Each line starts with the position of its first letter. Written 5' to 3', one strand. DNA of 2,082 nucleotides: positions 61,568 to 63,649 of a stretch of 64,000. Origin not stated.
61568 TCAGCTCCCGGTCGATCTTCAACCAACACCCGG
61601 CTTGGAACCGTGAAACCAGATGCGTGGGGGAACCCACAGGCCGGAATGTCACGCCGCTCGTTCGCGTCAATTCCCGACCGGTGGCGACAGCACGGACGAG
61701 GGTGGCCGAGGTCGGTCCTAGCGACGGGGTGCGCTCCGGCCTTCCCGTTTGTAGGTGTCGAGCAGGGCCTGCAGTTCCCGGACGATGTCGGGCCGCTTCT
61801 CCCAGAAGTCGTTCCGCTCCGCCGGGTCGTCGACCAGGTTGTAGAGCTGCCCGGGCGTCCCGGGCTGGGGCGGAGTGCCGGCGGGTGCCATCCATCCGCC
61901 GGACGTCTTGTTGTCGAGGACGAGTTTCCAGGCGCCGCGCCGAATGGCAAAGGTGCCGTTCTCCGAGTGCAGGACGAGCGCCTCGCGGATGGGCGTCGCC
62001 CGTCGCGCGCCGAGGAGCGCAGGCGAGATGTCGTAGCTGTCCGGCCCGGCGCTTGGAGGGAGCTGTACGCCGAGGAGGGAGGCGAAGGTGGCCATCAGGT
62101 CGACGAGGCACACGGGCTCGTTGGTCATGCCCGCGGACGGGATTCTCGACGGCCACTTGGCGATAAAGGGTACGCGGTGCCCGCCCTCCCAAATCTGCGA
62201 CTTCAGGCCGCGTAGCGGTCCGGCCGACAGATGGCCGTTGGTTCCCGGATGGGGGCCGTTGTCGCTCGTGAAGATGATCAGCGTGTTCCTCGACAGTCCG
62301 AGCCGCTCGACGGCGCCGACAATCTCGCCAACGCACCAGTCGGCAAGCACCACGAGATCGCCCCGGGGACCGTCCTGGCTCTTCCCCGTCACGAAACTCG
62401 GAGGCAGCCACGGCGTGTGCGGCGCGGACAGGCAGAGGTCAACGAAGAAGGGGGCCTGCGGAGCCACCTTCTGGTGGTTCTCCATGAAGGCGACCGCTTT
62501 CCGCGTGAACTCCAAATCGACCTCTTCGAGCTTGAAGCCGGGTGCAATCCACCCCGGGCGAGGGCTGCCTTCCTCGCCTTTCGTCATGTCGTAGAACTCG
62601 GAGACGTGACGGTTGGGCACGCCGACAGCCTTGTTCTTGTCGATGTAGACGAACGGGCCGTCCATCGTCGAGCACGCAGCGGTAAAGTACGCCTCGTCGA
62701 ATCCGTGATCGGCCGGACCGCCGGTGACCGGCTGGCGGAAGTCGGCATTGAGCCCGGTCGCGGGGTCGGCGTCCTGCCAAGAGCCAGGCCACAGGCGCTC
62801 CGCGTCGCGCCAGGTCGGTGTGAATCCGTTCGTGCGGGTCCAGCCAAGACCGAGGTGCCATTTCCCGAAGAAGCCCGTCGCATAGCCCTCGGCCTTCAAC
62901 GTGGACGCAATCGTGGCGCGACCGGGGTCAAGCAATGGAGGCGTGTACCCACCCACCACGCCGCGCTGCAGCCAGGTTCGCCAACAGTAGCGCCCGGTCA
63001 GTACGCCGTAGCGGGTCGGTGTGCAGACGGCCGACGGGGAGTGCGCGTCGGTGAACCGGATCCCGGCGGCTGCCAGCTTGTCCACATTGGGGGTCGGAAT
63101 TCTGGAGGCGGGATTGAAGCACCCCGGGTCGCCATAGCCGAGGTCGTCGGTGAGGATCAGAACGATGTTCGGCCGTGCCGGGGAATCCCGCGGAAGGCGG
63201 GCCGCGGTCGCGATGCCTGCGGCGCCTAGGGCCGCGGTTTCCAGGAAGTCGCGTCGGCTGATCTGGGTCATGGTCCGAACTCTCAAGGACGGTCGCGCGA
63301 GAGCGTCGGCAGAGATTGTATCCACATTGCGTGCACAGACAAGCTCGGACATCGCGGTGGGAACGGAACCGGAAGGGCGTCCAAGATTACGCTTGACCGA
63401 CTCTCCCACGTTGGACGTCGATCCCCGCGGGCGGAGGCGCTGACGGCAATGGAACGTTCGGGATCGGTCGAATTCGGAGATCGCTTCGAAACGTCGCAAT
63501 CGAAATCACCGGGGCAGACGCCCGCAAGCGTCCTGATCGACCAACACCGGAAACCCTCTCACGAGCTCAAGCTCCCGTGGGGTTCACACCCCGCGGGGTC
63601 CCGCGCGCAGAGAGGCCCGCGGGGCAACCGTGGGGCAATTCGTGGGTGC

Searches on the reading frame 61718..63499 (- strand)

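Call 62: search_protein_families(library=pfam, proteins=[window:61718-63499:-], max_evalue=0.01)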
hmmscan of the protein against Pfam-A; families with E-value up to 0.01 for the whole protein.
window:61718-63499:- (593 aa): 4 families
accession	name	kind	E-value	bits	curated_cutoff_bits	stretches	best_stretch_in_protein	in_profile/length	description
PF00884.28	Sulfatase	-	1.3e-45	156.4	25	1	110-478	1-301/301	Sulfatase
PF16347.10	SGSH_C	-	0.00054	20.6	29.3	1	435-483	10-58/154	N-sulphoglucosamine sulphohydrolase, C-terminal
PF10518.14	TAT_signal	-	0.00073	19.8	22.7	1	79-99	1-21/21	TAT (twin-arginine translocation) pathway signal sequence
PF10399.14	UCR_Fe-S_N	-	0.0028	17.5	24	1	78-100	7-29/41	Ubiquitinol-cytochrome C reductase Fe-S subunit TAT signal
